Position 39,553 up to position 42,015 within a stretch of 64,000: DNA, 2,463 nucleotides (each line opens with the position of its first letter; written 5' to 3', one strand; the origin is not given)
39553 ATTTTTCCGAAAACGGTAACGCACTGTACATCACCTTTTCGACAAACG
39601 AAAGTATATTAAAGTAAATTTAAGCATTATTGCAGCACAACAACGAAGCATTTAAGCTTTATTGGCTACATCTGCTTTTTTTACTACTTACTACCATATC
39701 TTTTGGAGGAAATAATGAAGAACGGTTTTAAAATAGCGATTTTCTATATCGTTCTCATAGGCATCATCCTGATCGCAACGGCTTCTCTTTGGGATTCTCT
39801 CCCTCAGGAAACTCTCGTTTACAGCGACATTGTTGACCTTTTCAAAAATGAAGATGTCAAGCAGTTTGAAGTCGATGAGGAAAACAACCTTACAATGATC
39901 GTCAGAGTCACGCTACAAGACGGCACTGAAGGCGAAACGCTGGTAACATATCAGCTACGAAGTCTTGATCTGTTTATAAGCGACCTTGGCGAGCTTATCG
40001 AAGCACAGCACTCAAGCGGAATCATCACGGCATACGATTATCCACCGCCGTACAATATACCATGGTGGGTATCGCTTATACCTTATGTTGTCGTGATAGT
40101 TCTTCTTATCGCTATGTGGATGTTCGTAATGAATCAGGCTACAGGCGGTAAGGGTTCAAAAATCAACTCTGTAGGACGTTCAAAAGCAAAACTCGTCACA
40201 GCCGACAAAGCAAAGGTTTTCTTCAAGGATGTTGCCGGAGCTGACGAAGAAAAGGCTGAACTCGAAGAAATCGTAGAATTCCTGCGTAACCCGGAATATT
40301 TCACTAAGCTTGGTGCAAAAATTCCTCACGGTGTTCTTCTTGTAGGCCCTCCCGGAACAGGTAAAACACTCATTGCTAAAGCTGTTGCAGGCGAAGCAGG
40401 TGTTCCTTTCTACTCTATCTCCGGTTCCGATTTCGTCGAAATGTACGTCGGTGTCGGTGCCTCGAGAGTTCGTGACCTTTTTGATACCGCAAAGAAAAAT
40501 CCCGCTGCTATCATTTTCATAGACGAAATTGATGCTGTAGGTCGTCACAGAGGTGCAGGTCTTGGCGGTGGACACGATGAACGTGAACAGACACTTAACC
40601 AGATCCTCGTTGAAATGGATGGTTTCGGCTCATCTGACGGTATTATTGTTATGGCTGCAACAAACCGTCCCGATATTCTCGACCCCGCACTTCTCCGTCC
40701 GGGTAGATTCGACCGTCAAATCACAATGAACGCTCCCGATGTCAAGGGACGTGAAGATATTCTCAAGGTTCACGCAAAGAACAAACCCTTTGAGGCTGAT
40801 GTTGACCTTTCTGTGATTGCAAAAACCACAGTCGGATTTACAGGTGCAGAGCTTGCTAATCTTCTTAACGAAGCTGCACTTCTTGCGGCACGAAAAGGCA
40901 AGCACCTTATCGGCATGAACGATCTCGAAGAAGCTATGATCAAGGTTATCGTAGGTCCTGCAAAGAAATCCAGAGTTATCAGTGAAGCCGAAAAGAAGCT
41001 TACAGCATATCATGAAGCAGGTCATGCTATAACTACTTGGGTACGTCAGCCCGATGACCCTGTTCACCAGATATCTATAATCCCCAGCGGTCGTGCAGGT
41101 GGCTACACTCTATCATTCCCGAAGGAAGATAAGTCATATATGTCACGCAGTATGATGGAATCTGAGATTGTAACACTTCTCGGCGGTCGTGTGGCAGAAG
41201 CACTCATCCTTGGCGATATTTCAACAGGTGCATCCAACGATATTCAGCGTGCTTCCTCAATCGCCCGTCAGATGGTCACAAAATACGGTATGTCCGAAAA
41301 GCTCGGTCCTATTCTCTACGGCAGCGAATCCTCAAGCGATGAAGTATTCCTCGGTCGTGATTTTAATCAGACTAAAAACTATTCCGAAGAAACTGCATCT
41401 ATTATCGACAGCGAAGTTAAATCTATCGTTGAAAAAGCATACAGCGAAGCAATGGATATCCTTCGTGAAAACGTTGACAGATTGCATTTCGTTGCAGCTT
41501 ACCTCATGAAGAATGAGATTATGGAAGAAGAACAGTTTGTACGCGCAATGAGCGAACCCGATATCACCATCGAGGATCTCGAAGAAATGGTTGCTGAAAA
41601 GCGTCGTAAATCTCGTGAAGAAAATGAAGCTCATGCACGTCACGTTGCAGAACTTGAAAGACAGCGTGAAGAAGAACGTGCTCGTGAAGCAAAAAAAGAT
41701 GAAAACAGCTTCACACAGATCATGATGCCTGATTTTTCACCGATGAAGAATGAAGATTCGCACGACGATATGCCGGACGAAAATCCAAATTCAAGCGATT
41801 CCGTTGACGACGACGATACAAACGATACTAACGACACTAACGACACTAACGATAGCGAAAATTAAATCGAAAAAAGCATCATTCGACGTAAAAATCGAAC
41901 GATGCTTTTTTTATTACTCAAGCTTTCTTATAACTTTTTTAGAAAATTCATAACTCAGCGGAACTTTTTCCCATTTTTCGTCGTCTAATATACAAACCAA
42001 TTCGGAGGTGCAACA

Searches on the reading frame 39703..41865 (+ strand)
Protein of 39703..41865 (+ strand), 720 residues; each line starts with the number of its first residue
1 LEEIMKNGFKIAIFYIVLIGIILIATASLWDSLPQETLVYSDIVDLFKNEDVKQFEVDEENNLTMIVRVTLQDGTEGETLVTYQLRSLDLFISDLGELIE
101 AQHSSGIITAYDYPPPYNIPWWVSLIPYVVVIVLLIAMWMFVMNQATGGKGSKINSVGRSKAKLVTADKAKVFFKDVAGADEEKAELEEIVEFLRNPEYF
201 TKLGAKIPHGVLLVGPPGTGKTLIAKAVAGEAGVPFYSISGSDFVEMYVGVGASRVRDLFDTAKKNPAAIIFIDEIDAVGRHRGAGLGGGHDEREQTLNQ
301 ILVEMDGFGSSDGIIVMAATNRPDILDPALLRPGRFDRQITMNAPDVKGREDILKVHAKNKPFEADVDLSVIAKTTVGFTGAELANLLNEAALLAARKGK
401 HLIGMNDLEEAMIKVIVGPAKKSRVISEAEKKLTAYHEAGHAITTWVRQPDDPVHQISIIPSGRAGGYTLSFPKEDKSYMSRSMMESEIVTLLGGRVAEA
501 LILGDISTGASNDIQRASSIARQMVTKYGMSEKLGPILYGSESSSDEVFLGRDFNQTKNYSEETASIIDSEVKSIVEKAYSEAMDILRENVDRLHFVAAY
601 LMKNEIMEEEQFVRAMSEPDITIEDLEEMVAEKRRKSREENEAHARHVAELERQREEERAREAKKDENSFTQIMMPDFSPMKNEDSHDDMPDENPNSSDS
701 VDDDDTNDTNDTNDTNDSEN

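Call 62: search_protein_families(library=pfam, proteins=[window:39703-41865:+], max_evalue=0.0001)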
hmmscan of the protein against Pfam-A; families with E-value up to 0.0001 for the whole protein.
window:39703-41865:+ (720 aa): 5 families
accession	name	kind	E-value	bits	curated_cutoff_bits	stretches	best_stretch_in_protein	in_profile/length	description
PF01434.24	Peptidase_M41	-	1e-66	224.9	29.9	1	424-613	1-189/191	Peptidase family M41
PF00004.35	AAA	-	2.7e-45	154.5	21.2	1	211-342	1-129/131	ATPase family associated with various cellular activities (AAA)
PF17862.7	AAA_lid_3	-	1.4e-13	50.6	27.2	1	366-410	1-45/45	AAA+ lid domain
PF07728.20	AAA_5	-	7e-05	23.3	22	0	210-287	1-86/139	AAA domain (dynein-related subfamily)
PF06480.20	FtsH_ext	-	7.3e-05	23.4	25.5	0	13-113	2-102/103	FtsH Extracellular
